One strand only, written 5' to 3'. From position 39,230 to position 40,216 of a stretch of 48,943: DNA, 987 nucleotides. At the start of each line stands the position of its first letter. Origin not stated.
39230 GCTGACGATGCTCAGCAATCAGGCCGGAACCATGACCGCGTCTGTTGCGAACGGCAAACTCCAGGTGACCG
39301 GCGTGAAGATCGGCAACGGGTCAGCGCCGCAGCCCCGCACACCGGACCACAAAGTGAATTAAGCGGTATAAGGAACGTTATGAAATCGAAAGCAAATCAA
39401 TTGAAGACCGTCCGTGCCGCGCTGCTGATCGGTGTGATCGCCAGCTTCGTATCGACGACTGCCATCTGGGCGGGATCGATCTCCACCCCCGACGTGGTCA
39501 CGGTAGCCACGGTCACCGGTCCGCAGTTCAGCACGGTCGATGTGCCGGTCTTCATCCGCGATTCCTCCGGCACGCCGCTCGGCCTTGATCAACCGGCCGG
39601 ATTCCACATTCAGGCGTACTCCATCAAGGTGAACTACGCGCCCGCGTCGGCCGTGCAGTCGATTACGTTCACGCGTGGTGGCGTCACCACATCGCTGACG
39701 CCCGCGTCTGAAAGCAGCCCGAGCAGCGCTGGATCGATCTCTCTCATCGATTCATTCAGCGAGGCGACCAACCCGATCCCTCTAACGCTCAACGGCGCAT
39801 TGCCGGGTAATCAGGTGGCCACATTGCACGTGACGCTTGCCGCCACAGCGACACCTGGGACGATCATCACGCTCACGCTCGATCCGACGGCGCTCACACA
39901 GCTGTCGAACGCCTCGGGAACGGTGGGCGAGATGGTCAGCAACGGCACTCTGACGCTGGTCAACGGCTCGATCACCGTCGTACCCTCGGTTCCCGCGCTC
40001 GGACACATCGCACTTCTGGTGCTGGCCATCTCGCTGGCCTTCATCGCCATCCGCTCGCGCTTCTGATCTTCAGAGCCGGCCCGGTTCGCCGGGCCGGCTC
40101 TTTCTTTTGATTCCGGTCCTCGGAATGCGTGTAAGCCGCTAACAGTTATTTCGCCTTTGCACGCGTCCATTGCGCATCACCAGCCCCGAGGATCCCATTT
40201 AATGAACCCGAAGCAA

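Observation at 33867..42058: Non-cellulosomal cohesin/dockerin surface module: one dockerin, three cohesin-like domains, one membrane anchor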

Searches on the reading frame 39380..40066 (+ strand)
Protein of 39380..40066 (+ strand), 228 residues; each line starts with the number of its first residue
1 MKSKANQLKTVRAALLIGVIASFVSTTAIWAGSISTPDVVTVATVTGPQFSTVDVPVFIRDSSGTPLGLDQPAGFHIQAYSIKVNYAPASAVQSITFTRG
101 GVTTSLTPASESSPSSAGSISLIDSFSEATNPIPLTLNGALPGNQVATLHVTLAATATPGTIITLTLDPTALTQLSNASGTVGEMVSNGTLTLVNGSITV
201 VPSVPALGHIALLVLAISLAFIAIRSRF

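Call 6: search_protein_families(library=pfam, proteins=[window:39380-40066:+], max_evalue=1)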
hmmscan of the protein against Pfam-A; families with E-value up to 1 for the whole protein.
window:39380-40066:+ (228 aa): 1 family
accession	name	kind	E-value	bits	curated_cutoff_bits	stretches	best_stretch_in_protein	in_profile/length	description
PF18203.6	IPTL-CTERM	-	0.51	10.7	20.8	1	203-225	2-24/28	IPTL-CTERM motif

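Call 7: search_protein_families(library=ncbifam, proteins=[window:39380-40066:+], max_evalue=1)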
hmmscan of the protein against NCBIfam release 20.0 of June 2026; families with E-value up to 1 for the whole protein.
window:39380-40066:+ (228 aa): 1 family
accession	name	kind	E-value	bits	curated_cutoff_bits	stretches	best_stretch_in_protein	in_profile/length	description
TIGR04174.1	IPTL_CTERM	subfamily_domain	0.0088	16.3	20.5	1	204-227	1-24/27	IPTL-CTERM sorting domain-containing protein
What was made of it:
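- On IPTL-CTERM sorting domain (TIGR04174 / PF18203): The window G2 scores 16.3 against 20.5 (TIGR04174) and 10.7 against 20.8 (Pfam), so it fails (calls 6, 7).
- Checked: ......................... scores below the IPTL-CTERM cutoffs (16.3 against 20.5; 10.7 against 20.8; calls 6, 7).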

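Call 11: search_solved_structures(query=window:39380-40066:+, max_evalue=10, show_alignments=2)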
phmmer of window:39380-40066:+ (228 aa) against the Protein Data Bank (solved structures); distinct sequences matched with E-value up to 10: 1.
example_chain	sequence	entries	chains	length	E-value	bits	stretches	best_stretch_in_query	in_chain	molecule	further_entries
7bfp_A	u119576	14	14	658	1.3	12.2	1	169-206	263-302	Integrator complex subunit 9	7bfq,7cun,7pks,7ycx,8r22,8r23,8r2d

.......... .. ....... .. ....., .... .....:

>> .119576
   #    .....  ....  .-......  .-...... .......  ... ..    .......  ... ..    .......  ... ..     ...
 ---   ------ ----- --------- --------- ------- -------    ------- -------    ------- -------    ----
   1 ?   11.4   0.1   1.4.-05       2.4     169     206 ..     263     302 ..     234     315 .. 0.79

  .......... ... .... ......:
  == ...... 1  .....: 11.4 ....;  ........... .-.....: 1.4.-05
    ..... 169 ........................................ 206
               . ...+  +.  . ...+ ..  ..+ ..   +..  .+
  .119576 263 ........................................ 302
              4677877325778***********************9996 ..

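Call 14: find_homologous_proteins(query=window:39380-40066:+, max_evalue=0.001)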
Query window:39380-40066:+ (228 aa): 658 proteins with E <= 0.001 among 4418 candidates; the best 120 are listed.
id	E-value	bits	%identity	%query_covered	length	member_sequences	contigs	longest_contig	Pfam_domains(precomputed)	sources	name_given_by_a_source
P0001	1.2e-131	455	100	100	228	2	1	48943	-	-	-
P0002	1.6e-128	445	98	100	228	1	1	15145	-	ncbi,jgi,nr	ncbi:MAG: hypothetical protein QOF63_3764 [Thermoanaerobaculia bacterium]|jgi:hypothetical protein|n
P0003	2.2e-124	431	94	100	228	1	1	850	-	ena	-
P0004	3.2e-122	424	92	100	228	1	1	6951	-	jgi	jgi:hypothetical protein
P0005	6.8e-122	423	92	100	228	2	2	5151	-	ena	-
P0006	1.4e-121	422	92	100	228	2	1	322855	-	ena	-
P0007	3.4e-121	421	91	100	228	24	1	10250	-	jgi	-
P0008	4.4e-120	417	90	100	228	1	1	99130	-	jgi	jgi:hypothetical protein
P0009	3.3e-119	414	90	100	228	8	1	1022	-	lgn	-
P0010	4.9e-119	414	90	100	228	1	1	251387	-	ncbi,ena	-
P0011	7.2e-119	413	90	100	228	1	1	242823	-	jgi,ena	-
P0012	1.1e-117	409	90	100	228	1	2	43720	-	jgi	jgi:hypothetical protein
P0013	8.7e-116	403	88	100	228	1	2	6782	-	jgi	jgi:hypothetical protein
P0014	1.9e-113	395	88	100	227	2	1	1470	-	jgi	jgi:hypothetical protein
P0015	1.2e-112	393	86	100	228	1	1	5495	-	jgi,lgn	jgi:hypothetical protein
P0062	1.4e-88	314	72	100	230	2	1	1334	-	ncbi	ncbi:MAG: IPTL-CTERM sorting domain-containing protein [Thermoanaerobaculia bacterium]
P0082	2.6e-80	287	73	87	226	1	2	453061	-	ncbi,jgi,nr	ncbi:MAG: hypothetical protein QOK37_1595 [Thermoanaerobaculia bacterium]|jgi:hypothetical protein|n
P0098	2.8e-73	264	64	99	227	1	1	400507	-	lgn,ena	-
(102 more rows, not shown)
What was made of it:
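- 39380..40066 (+): G2: signal peptide, single cohesin (CohA, 39485-39988) and a C-terminal IPTL-CTERM-like anchor (39989-40063). 658 homologues in Thermoanaerobaculia (call 14).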

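Call 19: find_encoding_contigs(protein=P0082, flank=10000, max_places=2)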
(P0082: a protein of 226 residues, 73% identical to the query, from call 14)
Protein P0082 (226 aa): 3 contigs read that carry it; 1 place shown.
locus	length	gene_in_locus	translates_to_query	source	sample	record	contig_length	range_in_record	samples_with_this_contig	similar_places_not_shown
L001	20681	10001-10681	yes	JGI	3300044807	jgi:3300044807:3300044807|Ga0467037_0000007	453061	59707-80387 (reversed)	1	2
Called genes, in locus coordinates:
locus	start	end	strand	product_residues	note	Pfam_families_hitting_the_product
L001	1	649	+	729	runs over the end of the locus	PF13620:CarboxypepD_reg, PF07715:Plug, PF00593:TonB_dep_Rec_b-barrel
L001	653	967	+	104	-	PF03551:PadR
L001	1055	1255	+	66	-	-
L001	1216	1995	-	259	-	PF00072:Response_reg, PF04397:LytTR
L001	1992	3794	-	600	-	PF06580:His_kinase, PF02518:HATPase_c (weak)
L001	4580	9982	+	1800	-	PF13620:CarboxypepD_reg, PF13715:CarbopepD_reg_2, PF22904:NOMO1-like_2nd (faint), PF08308:PEGA (faint), PF19081:Ig_7 (weak), PF19408:PKD_6 (weak), PF01833:TIG, PF00404:Dockerin_1, +2 more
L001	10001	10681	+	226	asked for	-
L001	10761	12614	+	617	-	-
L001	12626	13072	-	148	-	PF01850:PIN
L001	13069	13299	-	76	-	-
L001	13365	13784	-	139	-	PF02472:ExbD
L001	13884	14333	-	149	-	PF02472:ExbD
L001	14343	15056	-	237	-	PF01618:MotA_ExbB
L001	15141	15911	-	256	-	PF03544:TonB_C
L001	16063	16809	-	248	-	PF04012:PspA_IM30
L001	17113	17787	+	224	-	-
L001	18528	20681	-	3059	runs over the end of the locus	PF01471:PG_binding_1 (weak), PF03538:VRP1 (faint), PF20220:ABC_toxin_N, PF18413:Neuraminidase, PF18276:TcA_TcB_BD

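Call 20: predict_structure(alignment_id=A1)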
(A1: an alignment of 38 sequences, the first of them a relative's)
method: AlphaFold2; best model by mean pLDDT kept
length: 228 residues; sequences in the alignment: 38
mean_pLDDT: 71.9   pTM: 0.61
mean pLDDT of the five models: 71.9, 68.7, 65.8, 59.1, 56.2
residues with pLDDT >= 90: 37; 70-90: 91; 50-70: 82; < 50: 18
segments of 3 or more residues with pLDDT < 50: 31-33, 66-68, 70-72
pLDDT, mean of each block of 10 residues (from residue 1): 65 78 61 61 88 87 53 54 86 83 56 71 62 54 79 89 86 54 52 86 74 90 86
secondary structure, 60 per line:
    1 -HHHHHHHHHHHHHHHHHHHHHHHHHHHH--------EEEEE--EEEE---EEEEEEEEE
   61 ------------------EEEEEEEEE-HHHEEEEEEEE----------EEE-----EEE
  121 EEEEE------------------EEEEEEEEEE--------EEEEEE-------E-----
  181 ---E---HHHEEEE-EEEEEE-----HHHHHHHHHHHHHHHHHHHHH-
elements in order: H2-29 E38-42 E45-48 E52-60 E79-87 E92-99 E110-112 E118-125 E144-153 E162-167 E191-194 E196-201 H207-227
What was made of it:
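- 39380..40066 (+): AF2 model (call 20).
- On Cohesin (PF00963): Caveat: the G2 model is of moderate confidence only (pLDDT 71.9, call 20).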

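Call 21: find_encoding_contigs(protein=P0098, flank=10000, max_places=2)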
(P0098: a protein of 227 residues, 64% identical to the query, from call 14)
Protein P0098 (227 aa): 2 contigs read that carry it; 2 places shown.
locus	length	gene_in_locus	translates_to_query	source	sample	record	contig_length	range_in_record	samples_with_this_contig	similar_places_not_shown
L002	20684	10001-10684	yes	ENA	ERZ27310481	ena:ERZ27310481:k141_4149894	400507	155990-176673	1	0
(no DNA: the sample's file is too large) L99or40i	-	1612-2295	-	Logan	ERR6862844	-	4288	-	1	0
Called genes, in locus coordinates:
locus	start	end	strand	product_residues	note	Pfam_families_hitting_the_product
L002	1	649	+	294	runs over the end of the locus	PF01436:NHL (faint), PF08450:SGL (faint)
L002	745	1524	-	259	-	PF00072:Response_reg, PF04397:LytTR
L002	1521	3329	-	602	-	PF06580:His_kinase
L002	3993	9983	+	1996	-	PF13620:CarboxypepD_reg, PF18911:PKD_4 (faint), PF22352:K319L-like_PKD (faint), PF16820:PKD_3 (faint), PF19081:Ig_7 (weak), PF19408:PKD_6 (weak), PF01833:TIG, PF00404:Dockerin_1 (faint)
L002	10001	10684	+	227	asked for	-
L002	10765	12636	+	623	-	-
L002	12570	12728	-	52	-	-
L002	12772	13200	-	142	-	PF02472:ExbD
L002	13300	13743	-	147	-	PF02472:ExbD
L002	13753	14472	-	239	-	PF01618:MotA_ExbB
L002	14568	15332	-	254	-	-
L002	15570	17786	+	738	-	PF13089:PP_kinase_N, PF02503:PP_kinase, PF17941:PP_kinase_C_1, PF13090:PP_kinase_C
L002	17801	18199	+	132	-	-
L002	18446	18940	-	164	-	PF00300:His_Phos_1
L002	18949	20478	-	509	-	PF02541:Ppx-GppA, PF21447:Ppx-GppA_III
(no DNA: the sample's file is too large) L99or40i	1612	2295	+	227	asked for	-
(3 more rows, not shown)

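Call 23: fold_search(model_id=the predicted structure, library=pdb)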
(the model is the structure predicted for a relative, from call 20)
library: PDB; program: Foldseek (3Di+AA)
matches with E <= 10: 1541; with E <= 0.001: 53
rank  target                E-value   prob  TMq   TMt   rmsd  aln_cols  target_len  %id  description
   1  6kge_A                3.3e-08  1.00  0.47  0.72   4.1       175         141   20  Crystal structure of CaDoc0917(R16D)-CaCohA2 complex at pH 5.5 (released 2020-07-08)
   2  6kgf_C                3.7e-08  1.00  0.47  0.69   4.1       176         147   20  Crystal structure of CaDoc0917(R16D)-CaCohA2 complex at pH 8.2 (released 2020-07-08)
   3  6kgd_A                3.9e-08  1.00  0.44  0.66   4.5       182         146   20  Crystal structure of CaDoc0917(R49D)-CaCohA2 complex at pH 8.0 (released 2020-07-08)
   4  6kgc_A                4.1e-08  1.00  0.49  0.73   3.8       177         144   22  Crystal structure of CaDoc0917(R49D)-CaCohA2 complex at pH 5.4 (released 2020-07-08)
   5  6kgf_A                4.1e-08  1.00  0.47  0.72   3.8       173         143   21  Crystal structure of CaDoc0917(R16D)-CaCohA2 complex at pH 8.2 (released 2020-07-08)
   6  2vn5_A                1.1e-07  1.00  0.48  0.73   5.0       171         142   20  The Clostridium cellulolyticum dockerin displays a dual binding mode for its cohesin partner (released 2008-05-20)
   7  4uyq_A                1.2e-07  1.00  0.46  0.70   4.3       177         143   16  High resolution structure of the third cohesin ScaC in complex with the ScaB dockerin with a mutation in the C-termina (released 2015-04-15)
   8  4uyp_C                1.3e-07  1.00  0.47  0.69   4.1       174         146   18  High resolution structure of the third cohesin ScaC in complex with the ScaB dockerin with a mutation in the N-termina (released 2015-04-15)
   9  2vn5_C                1.4e-07  1.00  0.49  0.72   5.0       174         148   20  The Clostridium cellulolyticum dockerin displays a dual binding mode for its cohesin partner (released 2008-05-20)
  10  4ums                  1.5e-07  1.00  0.44  0.62   5.9       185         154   16  The crystal structure of the seventh ScaB type I cohesin from Pseudobacteroides cellulosolvens (released 2015-05-06)
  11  5lxv_A                3.0e-07  1.00  0.43  0.56   7.6       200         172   16  Crystal structure of Ruminococcus flavefaciens scaffoldin C cohesin in complex with a dockerin from an uncharacterized (released 2016-10-19)
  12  4uyp_A                3.1e-07  1.00  0.47  0.71   4.0       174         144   17  High resolution structure of the third cohesin ScaC in complex with the ScaB dockerin with a mutation in the N-termina (released 2015-04-15)
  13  5lxv_C                4.1e-07  1.00  0.43  0.56   7.6       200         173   16  Crystal structure of Ruminococcus flavefaciens scaffoldin C cohesin in complex with a dockerin from an uncharacterized (released 2016-10-19)
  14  2vn6_A                5.5e-07  1.00  0.47  0.68   5.1       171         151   20  The Clostridium cellulolyticum dockerin displays a dual binding mode for its cohesin partner (released 2008-05-13)
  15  1g1k_A                5.5e-07  1.00  0.46  0.70   5.7       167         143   20  COHESIN MODULE FROM THE CELLULOSOME OF CLOSTRIDIUM CELLULOLYTICUM (released 2000-11-22)
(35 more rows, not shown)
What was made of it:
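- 39380..40066 (+): All 50 listed Foldseek hits are cohesins (call 23).
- On Cohesin (PF00963): For G2, all 50 listed Foldseek PDB hits are cohesins; best is 6kge_A at E 3.3e-8, TM 0.72 (call 23).
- Closest known: Ruminococcus flavefaciens ScaE anchoring scaffoldin with its XDoc partners. Same: ScaE cohesins are among the structural matches of G2 (call 23).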

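Call 25: search_solved_structures(query=A1, max_evalue=10, show_alignments=2)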
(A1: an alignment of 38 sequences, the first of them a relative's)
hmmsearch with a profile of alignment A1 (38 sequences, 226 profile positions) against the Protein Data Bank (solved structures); distinct sequences matched with E-value up to 10: 5.
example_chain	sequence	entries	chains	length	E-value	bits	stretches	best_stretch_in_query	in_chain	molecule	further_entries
7q21_L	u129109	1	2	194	0.033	16.9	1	8-78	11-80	Uncharacterized protein Cgl2664/cg2949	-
2vn5_A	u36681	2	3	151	0.16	14.7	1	38-62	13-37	SCAFFOLDING PROTEIN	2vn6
1g1k_A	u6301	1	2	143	0.24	14.1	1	39-62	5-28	SCAFFOLDING PROTEIN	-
6kg8_A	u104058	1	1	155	0.48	13.1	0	39-190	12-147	Probably cellulosomal scaffolding protein, secreted cellulose-binding and cohesin domain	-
6kgc_A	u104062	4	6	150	0.58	12.9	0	39-190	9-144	Probably cellulosomal scaffolding protein, secreted cellulose-binding and cohesin domain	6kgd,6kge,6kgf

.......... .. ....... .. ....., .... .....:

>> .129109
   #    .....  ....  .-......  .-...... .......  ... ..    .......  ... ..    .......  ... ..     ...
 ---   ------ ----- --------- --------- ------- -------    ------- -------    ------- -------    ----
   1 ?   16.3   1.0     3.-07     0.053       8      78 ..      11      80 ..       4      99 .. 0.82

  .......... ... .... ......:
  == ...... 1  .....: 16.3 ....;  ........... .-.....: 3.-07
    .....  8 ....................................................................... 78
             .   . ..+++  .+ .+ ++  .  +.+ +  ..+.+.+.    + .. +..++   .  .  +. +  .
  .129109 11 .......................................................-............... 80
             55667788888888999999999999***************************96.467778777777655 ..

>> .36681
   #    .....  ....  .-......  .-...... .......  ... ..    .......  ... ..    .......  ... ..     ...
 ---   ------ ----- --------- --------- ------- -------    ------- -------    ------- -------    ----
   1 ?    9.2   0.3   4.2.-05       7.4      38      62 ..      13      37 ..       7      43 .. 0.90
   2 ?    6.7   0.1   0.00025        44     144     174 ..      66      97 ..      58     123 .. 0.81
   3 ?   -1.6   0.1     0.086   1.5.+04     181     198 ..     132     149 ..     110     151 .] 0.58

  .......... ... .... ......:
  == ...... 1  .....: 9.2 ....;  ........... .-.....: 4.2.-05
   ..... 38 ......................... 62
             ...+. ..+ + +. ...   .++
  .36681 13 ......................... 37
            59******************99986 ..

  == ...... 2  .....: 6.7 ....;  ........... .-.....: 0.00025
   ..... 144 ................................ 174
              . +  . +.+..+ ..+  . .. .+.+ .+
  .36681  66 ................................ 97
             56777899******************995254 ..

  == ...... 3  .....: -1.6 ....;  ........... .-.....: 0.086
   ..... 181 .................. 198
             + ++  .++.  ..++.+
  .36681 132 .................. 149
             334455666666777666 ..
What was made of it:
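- On Cohesin (PF00963): PDB cohesin sequences score E 0.16-0.58 against the family profile (call 25).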

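Call 64: find_related_loci(query=A1, collection=genome_contigs, flank=10000)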
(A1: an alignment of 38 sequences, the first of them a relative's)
Query A1 (228 aa) in genome_contigs; peptide patterns used: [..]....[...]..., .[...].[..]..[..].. (x = any residue, [..] = any of these).
105 stretches matched a pattern; 64 encode a relative of the query (tblastn E <= 1e-3); 58 distinct loci.
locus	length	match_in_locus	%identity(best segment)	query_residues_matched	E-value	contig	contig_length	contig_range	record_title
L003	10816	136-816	83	1-228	3e-118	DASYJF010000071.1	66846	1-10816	MAG TPA_asm: Thermoanaerobaculia bacterium isolate SMAG_U4288 k141_40468, whole genome shotgun sequence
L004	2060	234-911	84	1-228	1e-124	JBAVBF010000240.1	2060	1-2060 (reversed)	MAG: Thermoanaerobaculia bacterium isolate MFD01439_ilm_asm_bin18 k127_59447, whole genome shotgun sequence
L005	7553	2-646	93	14-228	3e-116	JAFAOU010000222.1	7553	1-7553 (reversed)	MAG: Acidobacteriota bacterium isolate CP_BM_ER_20 BM_ER_k147_5280866, whole genome shotgun sequence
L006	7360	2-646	93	14-228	1e-115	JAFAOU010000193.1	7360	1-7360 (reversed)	MAG: Acidobacteriota bacterium isolate CP_BM_ER_20 BM_ER_k147_3323155, whole genome shotgun sequence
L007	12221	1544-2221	85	2-228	2e-108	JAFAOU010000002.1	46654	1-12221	MAG: Acidobacteriota bacterium isolate CP_BM_ER_20 BM_ER_k147_6715839, whole genome shotgun sequence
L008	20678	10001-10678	78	1-228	6e-101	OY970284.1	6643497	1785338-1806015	MAG: Thermoanaerobaculia bacterium isolate MFD05513.bin.1.42 genome assembly, chromosome: 1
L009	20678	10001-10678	78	1-228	4e-100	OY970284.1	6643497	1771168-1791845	MAG: Thermoanaerobaculia bacterium isolate MFD05513.bin.1.42 genome assembly, chromosome: 1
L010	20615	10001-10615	69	4-209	2e-75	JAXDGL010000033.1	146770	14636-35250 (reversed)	MAG: Thermoanaerobaculia bacterium isolate BP_50 scaffold_2445837, whole genome shotgun sequence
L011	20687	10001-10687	56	1-228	9e-75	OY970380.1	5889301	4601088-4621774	MAG: Thermoanaerobaculia bacterium isolate MFD05537.bin.c.2 genome assembly, chromosome: 1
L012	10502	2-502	80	61-228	1e-73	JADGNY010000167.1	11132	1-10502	MAG: Thermoanaerobaculia bacterium isolate Chersky.31_28 contig-100_3097, whole genome shotgun sequence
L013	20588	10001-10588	73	28-225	1e-73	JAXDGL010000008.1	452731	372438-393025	MAG: Thermoanaerobaculia bacterium isolate BP_50 scaffold_1252945, whole genome shotgun sequence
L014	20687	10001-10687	56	1-228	1e-71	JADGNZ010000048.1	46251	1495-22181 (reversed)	MAG: Thermoanaerobaculia bacterium isolate Chersky.9_17 contig-100_66, whole genome shotgun sequence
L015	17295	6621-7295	58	1-225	2e-71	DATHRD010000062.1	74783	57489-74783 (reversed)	MAG TPA_asm: Thermoanaerobaculia bacterium isolate SMAG_U12756 k141_1133780, whole genome shotgun sequence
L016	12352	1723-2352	60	1-210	5e-71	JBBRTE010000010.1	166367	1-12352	MAG: Thermoanaerobaculia bacterium isolate La2_metabat2.187 La2_metabat2.187_K_346281L166367_cov_22.0016, whole genome s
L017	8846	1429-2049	62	1-209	1e-68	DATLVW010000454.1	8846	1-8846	MAG TPA_asm: Thermoanaerobaculia bacterium isolate SMAG_U13202 k141_102139, whole genome shotgun sequence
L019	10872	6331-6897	63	37-225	2e-66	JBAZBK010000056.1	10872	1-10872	MAG: Thermoanaerobaculia bacterium isolate SO_2017_GW1_110 NODE_22560_length_10872_cov_2.038809_OW334_2017, whole genome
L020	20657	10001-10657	57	9-228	3e-65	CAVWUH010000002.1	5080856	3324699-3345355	MAG: uncultured Acidobacteriota bacterium isolate MFD07386.bin.2.1 genome assembly, contig: contig_10975, whole genome s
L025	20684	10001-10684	55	1-228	2e-60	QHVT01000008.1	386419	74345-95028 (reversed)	MAG: Acidobacteria bacterium isolate gp7 AA8 14_0903_02_30cm_scaffold_10_curated, whole genome shotgun sequence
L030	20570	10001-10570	56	38-228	4e-58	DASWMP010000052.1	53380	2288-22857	MAG TPA_asm: Thermoanaerobaculia bacterium isolate SMAG_U3390 k141_524662, whole genome shotgun sequence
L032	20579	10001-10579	54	38-228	1e-57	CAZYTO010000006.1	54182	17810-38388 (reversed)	MAG TPA_asm: uncultured Thermoanaerobaculia bacterium isolate binchicken_co185_101 genome assembly, contig: NODE_766_len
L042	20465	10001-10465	61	56-209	6e-55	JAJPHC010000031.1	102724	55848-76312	MAG: Acidobacteria bacterium isolate Centralia_MAG_134 k107_14376890, whole genome shotgun sequence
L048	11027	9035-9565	60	38-209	1e-51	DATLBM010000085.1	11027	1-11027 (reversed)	MAG TPA_asm: Thermoanaerobaculia bacterium isolate SMAG_U14298 k141_1586597, whole genome shotgun sequence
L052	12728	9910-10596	48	2-226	2e-53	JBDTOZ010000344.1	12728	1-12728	MAG: Acidobacteriota bacterium isolate cluster3_bin.186 NODE_20779_length_12728_cov_72.216997, whole genome shotgun sequ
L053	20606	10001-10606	50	2-201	1e-49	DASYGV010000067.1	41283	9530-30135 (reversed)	MAG TPA_asm: Thermoanaerobaculia bacterium isolate SMAG_U4223 k141_735444, whole genome shotgun sequence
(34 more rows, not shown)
